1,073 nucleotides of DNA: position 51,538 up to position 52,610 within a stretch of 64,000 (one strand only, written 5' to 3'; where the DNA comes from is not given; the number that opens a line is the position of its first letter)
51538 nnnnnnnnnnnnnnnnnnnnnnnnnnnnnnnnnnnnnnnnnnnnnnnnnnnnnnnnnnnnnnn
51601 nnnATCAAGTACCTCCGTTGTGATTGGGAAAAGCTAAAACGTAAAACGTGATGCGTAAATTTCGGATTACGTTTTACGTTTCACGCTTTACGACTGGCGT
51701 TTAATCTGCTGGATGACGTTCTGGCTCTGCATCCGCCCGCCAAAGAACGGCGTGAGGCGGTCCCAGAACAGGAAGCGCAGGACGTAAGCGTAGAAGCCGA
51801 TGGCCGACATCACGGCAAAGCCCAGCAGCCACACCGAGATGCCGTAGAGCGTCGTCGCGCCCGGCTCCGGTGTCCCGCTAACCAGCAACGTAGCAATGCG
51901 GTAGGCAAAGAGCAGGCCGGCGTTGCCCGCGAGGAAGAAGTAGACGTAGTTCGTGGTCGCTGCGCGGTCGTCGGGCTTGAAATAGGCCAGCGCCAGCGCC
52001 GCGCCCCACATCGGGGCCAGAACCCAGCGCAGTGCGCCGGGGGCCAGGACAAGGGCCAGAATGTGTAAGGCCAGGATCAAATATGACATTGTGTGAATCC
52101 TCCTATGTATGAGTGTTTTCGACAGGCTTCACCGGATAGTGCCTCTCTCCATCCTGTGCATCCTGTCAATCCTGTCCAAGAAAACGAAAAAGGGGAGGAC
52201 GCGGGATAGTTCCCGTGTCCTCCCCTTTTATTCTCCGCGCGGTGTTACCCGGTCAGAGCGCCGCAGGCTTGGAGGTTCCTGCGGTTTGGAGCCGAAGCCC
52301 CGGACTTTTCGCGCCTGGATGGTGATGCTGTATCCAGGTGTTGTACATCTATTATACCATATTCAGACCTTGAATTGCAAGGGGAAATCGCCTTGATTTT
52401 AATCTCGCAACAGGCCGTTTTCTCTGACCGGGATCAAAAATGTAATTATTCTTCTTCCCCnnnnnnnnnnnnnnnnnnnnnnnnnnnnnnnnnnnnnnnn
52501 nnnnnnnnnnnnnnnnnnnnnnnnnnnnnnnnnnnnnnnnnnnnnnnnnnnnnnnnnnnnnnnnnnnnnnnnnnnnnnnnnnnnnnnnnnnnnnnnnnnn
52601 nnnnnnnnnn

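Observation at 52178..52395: Second copy of the structured leader/sRNA module, upstream of a 4-TM membrane protein gene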

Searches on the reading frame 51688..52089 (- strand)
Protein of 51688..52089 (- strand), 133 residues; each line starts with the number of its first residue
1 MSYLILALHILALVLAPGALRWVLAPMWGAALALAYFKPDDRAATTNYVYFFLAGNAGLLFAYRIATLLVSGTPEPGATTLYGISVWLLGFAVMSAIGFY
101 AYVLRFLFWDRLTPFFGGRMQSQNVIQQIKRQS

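Call 16: search_protein_families(library=pfam, proteins=[window:51688-52089:-], max_evalue=0.01)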
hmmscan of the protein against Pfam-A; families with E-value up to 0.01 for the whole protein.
window:51688-52089:- (133 aa): 0 families

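Call 46: find_homologous_proteins(query=window:51688-52089:-, max_evalue=0.001)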
Query window:51688-52089:- (133 aa): 13 proteins with E <= 0.001 among 514 candidates.
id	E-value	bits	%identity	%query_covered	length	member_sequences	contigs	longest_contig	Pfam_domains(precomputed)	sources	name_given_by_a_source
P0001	9.3e-74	264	92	99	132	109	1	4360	-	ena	-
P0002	2.0e-69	250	86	100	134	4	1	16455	-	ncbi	-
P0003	3.4e-69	249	87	99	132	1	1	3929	-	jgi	jgi:hypothetical protein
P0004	4.1e-69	249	85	84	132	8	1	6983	-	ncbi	ncbi:MAG: hypothetical protein ACLFTI_09085 [Anaerolineales bacterium]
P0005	5.3e-69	248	86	84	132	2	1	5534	-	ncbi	-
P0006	6.9e-69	248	86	99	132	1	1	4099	-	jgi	jgi:hypothetical protein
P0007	8.2e-69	248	86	99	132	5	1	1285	-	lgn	-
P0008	1.6e-66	240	83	99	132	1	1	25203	-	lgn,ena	-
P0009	3.0e-66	240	81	99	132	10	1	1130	-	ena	-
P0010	5.2e-63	229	77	99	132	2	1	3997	-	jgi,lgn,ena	-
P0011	1.0e-49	186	63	99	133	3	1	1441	-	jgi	jgi:hypothetical protein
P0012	1.7e-16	79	74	41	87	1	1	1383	-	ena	-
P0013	3.6e-8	52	85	26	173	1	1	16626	-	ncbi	-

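Call 47: find_encoding_contigs(protein=P0011, flank=3000, max_places=4)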
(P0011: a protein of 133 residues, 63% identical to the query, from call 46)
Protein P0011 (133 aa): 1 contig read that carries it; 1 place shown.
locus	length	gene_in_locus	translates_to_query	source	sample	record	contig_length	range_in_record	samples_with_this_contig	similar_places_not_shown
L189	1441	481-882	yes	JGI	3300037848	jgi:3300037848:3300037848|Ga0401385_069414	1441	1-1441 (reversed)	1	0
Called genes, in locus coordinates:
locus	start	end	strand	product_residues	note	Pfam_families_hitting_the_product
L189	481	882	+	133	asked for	-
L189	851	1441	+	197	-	?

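Call 48: find_encoding_contigs(protein=P0010, flank=3000, max_places=4)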
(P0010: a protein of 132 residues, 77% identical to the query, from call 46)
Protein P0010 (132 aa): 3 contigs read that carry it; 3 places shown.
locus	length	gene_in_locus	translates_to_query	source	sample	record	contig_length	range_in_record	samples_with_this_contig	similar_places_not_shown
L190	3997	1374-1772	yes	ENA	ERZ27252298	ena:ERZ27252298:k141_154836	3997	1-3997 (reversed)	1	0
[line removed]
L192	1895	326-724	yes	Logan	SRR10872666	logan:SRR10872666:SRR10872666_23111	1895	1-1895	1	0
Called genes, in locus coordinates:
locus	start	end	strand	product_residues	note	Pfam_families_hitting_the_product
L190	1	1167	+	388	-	?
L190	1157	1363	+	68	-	-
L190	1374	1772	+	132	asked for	-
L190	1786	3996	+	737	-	?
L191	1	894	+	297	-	?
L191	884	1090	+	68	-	-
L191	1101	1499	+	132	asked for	-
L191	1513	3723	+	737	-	?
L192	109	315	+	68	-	-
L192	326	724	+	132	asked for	-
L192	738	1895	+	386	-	?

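Call 49: find_encoding_contigs(protein=window:51688-52089:-, flank=10000, max_places=4)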
Protein window:51688-52089:- (133 aa): no gene with exactly this product is on record in the collection.

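Call 54: search_protein_families(library=ncbifam, proteins=[window:51688-52089:-], max_evalue=0.01)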
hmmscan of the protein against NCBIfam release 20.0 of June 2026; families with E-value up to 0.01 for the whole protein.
window:51688-52089:- (133 aa): 0 families

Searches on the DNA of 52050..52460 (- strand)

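Call 8: search_rna_families(source=window, start=52050, end=52460, threshold=evalue, max_evalue=10, show_alignments=3)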
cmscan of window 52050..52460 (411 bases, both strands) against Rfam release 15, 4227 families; matches with E-value up to 10: 4.
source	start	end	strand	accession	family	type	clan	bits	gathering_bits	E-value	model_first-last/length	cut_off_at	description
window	52189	52229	+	RF03778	mir-483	Gene; miRNA;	-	27.5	60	0.005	1-75/75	no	mir-483 microRNA precursor family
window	52178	52235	+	RF03629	mir-641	Gene; miRNA;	-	26.5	100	0.006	1-98/98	no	mir-641 microRNA precursor family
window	52188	52229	+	RF03831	mir-627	Gene; miRNA;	-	22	86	0.021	24-65/87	no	mir-627 microRNA precursor family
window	52183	52233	+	RF03836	mir-3547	Gene; miRNA;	-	17.8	77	1.6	1-88/88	no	mir-3547 microRNA precursor family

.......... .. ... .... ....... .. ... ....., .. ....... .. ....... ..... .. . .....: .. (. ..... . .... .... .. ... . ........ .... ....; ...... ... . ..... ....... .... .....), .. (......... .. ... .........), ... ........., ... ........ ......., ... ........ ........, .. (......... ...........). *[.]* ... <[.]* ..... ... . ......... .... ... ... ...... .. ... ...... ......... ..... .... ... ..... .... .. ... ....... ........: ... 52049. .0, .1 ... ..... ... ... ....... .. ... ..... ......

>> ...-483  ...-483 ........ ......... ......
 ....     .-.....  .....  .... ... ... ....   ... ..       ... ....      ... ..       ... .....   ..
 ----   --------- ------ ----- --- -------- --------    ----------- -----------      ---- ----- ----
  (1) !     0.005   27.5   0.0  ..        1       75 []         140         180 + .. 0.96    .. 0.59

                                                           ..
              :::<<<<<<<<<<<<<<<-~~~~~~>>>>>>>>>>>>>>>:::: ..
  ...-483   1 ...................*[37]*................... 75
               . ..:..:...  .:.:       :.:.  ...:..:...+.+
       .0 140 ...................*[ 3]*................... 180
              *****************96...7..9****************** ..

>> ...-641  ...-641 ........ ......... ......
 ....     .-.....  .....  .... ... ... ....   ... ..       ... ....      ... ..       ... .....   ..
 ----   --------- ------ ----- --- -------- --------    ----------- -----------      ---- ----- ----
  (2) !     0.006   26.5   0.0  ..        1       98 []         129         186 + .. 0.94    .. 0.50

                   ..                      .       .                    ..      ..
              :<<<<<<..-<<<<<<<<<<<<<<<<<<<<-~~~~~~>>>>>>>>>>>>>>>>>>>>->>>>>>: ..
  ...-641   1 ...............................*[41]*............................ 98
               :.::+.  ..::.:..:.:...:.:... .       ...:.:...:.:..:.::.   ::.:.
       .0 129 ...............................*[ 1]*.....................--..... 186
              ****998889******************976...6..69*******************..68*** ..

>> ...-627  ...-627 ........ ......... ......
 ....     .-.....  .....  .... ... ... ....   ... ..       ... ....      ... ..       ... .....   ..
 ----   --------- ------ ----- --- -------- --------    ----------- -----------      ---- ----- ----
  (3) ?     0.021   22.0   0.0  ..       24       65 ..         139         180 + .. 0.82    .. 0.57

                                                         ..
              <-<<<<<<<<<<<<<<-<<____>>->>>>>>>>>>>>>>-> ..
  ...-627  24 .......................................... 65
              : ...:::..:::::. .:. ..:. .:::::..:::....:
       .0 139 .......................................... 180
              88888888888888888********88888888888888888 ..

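Call 66: search_dna_similar(query=window:52180-52390:-, collection=phages, mode=distant, max_evalue=0.001)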
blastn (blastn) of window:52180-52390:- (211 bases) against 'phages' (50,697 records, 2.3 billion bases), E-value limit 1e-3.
No match.

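Call 67: search_dna_similar(query=window:52180-52390:-, collection=plasmids, mode=distant, max_evalue=0.001)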
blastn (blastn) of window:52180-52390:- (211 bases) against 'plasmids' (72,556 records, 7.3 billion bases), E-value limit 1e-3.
No match.
